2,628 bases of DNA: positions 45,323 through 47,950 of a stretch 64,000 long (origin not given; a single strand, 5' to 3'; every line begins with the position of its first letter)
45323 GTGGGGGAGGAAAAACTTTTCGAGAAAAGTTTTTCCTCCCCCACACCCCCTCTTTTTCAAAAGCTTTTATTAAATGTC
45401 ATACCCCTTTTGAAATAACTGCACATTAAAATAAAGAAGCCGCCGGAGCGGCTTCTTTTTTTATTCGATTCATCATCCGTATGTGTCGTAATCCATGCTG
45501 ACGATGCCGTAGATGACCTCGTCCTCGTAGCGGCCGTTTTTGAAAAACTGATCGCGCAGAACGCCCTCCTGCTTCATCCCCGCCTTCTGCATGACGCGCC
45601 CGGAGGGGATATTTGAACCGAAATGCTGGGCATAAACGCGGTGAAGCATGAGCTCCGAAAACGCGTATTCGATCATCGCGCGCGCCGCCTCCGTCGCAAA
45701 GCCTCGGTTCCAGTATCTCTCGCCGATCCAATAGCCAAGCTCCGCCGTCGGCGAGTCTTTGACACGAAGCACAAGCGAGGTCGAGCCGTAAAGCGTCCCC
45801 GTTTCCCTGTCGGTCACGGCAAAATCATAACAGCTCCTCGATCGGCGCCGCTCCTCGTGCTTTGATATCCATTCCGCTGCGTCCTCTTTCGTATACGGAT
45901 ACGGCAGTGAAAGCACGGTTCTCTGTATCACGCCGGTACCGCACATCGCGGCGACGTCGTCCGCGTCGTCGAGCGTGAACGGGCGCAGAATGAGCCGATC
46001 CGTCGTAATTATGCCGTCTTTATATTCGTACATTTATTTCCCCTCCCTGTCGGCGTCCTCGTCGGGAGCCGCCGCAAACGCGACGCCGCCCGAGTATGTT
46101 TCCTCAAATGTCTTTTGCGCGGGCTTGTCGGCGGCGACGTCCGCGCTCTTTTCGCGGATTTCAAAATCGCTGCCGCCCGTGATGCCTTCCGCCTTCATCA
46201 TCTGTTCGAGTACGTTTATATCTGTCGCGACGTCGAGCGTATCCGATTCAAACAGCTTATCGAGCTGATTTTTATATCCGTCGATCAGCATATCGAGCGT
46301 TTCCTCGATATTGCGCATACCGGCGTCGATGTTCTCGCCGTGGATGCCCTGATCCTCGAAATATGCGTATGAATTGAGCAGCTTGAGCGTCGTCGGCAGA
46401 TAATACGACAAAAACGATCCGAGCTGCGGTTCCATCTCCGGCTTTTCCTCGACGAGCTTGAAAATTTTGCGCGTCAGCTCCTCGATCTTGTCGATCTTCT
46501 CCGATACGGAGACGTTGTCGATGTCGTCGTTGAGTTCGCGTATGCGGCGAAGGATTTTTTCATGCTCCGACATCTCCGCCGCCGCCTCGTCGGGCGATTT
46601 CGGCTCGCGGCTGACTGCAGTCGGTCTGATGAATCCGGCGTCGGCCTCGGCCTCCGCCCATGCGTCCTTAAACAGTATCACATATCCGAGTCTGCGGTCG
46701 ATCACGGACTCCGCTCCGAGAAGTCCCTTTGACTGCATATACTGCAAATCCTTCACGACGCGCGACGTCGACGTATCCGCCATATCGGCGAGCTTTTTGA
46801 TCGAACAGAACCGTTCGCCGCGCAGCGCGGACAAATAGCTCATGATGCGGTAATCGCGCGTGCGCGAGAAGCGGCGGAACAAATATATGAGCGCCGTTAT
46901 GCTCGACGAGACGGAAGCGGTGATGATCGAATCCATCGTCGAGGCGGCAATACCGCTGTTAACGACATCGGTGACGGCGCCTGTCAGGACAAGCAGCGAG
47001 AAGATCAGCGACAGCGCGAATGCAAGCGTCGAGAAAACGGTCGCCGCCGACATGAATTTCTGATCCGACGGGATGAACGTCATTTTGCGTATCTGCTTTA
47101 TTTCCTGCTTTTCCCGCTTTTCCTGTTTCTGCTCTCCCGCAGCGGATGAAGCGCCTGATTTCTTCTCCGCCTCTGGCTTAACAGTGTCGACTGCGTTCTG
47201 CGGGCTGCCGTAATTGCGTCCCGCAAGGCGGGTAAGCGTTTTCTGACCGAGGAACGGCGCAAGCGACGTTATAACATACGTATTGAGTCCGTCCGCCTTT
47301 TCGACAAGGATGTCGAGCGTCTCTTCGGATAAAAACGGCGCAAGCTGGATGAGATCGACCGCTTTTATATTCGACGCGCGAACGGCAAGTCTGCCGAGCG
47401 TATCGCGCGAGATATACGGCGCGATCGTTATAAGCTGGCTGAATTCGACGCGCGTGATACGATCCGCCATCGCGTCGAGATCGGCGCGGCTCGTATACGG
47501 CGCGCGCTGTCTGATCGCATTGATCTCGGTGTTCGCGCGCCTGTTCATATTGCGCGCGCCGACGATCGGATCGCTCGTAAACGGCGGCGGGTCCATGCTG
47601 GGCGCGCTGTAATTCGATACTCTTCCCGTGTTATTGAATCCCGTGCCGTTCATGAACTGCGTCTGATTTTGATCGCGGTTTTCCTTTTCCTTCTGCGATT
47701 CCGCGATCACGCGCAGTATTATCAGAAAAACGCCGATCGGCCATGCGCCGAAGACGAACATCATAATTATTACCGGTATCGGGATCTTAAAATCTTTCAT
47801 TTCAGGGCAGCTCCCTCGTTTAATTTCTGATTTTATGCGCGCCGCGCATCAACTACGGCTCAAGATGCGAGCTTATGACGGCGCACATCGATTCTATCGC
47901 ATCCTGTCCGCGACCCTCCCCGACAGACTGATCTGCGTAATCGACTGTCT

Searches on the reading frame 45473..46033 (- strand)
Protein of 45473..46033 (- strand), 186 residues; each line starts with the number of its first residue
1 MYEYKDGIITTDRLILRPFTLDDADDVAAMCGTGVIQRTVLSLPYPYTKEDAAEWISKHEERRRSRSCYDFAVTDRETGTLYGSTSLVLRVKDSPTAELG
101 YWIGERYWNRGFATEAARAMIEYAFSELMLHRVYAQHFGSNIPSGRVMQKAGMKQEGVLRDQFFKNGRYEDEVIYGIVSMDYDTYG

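Call 12: search_protein_families(library=pfam, proteins=[window:45473-46033:-])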
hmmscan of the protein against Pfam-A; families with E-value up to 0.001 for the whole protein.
window:45473-46033:- (186 aa): 3 families
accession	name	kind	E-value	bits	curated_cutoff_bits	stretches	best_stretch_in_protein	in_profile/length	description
PF13302.13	Acetyltransf_3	-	5e-37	128.1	25.4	1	13-154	1-138/138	Acetyltransferase (GNAT) domain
PF00583.31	Acetyltransf_1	-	4.6e-10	40.2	20.7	1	43-153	10-116/116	Acetyltransferase (GNAT) family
PF13420.13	Acetyltransf_4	-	2e-09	38.1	24.3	1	19-174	4-155/155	Acetyltransferase (GNAT) domain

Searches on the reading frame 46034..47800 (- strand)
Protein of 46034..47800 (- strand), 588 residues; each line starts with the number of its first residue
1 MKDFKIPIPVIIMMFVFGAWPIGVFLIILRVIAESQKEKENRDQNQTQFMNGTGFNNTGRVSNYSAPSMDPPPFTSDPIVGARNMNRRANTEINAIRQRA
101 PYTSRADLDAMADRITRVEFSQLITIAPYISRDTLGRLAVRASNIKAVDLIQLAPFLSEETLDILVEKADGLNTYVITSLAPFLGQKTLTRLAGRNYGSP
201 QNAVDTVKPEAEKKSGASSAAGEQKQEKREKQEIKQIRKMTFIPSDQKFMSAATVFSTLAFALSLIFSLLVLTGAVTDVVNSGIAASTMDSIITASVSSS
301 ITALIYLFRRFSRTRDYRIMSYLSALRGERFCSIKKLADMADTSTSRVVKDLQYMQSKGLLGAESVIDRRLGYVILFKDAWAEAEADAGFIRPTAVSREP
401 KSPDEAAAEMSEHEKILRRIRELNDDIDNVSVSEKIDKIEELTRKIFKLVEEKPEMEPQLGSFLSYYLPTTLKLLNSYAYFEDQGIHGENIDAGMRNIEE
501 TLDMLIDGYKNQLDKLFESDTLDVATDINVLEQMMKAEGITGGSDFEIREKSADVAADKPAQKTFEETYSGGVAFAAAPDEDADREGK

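Call 12: search_protein_families(library=pfam, proteins=[window:46034-47800:-])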
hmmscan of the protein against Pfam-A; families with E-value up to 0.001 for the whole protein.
window:46034-47800:- (588 aa): 1 family
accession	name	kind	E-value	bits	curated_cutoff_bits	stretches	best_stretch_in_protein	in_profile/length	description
PF10112.14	Halogen_Hydrol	-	3.3e-18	66.8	29.8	1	407-530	67-190/191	5-bromo-4-chloroindolyl phosphate hydrolysis protein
